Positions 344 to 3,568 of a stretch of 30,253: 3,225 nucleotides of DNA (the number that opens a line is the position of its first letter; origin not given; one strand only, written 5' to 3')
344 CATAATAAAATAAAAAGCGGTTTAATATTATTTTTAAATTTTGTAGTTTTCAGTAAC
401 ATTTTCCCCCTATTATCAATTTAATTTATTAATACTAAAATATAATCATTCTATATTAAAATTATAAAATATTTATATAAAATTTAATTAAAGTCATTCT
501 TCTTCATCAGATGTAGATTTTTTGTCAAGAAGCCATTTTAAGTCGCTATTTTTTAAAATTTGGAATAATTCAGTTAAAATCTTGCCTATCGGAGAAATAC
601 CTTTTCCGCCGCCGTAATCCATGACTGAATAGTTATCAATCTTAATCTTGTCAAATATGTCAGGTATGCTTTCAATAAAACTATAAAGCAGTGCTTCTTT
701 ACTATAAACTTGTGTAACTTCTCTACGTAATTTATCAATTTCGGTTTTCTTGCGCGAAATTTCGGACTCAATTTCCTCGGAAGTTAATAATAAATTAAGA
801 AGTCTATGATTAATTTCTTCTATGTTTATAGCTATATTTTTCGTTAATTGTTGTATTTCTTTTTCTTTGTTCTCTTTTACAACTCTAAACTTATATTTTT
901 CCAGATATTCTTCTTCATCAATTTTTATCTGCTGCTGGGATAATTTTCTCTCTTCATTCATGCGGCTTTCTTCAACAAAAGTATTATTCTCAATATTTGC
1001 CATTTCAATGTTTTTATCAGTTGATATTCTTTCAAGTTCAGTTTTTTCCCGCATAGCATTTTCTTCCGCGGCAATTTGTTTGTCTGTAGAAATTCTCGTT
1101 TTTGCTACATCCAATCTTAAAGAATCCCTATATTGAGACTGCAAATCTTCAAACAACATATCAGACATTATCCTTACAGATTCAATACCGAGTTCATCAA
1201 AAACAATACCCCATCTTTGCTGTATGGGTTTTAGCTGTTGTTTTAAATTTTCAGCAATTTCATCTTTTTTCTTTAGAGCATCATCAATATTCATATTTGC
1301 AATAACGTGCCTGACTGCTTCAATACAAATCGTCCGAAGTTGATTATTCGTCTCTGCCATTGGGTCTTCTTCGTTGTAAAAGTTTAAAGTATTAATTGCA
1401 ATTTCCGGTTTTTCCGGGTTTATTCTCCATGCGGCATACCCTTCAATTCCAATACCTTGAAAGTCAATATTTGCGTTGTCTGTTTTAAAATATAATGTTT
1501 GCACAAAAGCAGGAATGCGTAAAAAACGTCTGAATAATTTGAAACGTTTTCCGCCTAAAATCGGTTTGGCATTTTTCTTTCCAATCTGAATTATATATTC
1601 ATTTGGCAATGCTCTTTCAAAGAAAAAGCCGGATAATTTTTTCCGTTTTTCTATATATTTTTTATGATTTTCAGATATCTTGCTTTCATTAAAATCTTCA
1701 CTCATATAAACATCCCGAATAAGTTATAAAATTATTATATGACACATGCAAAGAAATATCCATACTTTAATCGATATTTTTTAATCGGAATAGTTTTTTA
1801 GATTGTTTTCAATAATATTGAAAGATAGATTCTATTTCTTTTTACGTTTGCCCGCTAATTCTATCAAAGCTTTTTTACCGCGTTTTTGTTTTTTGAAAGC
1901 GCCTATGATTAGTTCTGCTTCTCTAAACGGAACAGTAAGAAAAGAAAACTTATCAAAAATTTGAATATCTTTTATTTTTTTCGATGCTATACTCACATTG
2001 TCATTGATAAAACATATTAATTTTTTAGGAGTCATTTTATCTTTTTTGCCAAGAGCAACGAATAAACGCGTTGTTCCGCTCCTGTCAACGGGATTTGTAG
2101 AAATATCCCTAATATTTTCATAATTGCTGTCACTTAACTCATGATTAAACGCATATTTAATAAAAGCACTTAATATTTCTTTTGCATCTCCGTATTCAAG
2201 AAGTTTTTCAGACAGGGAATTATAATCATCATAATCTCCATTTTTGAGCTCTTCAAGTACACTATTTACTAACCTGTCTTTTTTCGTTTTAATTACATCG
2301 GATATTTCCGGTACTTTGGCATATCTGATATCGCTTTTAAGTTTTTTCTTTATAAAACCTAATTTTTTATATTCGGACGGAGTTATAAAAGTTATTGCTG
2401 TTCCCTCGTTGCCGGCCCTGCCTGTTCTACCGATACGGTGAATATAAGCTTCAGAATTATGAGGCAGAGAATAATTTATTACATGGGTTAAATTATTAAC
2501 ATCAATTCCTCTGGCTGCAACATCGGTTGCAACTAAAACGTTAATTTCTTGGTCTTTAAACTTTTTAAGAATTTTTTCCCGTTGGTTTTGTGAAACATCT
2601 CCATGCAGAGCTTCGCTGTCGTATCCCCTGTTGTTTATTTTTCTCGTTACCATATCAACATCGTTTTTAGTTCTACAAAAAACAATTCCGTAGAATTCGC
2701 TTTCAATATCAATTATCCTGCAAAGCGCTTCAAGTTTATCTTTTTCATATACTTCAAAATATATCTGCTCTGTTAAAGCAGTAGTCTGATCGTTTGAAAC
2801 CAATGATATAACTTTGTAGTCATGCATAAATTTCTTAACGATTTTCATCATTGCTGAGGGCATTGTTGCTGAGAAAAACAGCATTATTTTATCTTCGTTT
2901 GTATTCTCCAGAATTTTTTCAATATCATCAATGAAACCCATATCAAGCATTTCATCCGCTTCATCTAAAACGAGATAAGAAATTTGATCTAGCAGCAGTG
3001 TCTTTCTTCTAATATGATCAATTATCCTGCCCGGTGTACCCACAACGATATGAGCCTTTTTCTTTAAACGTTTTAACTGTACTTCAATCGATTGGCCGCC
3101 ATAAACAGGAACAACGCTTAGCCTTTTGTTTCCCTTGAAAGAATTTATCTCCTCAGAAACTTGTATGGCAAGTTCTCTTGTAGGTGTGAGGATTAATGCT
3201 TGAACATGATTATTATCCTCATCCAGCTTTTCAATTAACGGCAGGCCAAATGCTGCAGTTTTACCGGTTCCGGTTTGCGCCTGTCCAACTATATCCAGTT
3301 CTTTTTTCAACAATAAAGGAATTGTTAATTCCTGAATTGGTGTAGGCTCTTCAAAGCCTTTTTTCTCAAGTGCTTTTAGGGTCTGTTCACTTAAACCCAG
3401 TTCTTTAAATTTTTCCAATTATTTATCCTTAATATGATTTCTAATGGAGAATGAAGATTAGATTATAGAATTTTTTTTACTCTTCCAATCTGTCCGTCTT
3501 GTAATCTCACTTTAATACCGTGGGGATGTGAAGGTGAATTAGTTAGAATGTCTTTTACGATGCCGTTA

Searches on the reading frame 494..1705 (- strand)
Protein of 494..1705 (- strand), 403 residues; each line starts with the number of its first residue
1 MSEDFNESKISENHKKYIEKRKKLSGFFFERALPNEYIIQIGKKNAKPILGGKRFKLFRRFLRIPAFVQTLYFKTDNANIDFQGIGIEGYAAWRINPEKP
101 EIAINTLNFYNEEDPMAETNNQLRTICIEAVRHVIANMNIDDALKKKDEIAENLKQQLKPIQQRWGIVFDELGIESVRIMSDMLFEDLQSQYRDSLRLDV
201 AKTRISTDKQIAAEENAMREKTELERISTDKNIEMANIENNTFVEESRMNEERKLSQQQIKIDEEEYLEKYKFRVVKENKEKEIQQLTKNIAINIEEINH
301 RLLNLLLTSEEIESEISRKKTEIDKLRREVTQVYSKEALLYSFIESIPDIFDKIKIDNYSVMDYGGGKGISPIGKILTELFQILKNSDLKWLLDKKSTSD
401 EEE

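Call 30: search_protein_families(library=pfam, proteins=[window:494-1705:-], max_evalue=0.001)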
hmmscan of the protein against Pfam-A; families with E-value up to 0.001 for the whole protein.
window:494-1705:- (403 aa): 1 family
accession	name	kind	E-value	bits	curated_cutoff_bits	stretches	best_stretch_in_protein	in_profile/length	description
PF01145.31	Band_7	-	2.2e-15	57.6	23.6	1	42-189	15-156/176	SPFH domain / Band 7 family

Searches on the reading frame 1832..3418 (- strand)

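Call 30: search_protein_families(library=pfam, proteins=[window:1832-3418:-], max_evalue=0.001)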
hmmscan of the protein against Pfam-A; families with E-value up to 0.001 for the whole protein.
window:1832-3418:- (528 aa): 6 families
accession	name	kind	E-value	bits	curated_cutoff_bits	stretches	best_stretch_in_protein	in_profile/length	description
PF00270.35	DEAD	-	2.7e-51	174.1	26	1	26-190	1-164/167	DEAD/DEAH box helicase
PF00271.37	Helicase_C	-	4e-36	124.1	23.5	1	227-336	1-110/110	Helicase conserved C-terminal domain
PF03880.21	DbpA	-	1.9e-16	60.3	25.6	1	451-519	1-70/72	DbpA RNA binding domain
PF04851.21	ResIII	-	1.9e-12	47.8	22.5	1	38-187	21-163/164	Type III restriction enzyme, res subunit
PF14617.12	CMS1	-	0.00031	20.6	35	1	72-153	125-207/250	U3-containing 90S pre-ribosomal complex subunit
PF16203.11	ERCC3_RAD25_C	-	0.00049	19.9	27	0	270-338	84-154/248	ERCC3/RAD25/XPB C-terminal helicase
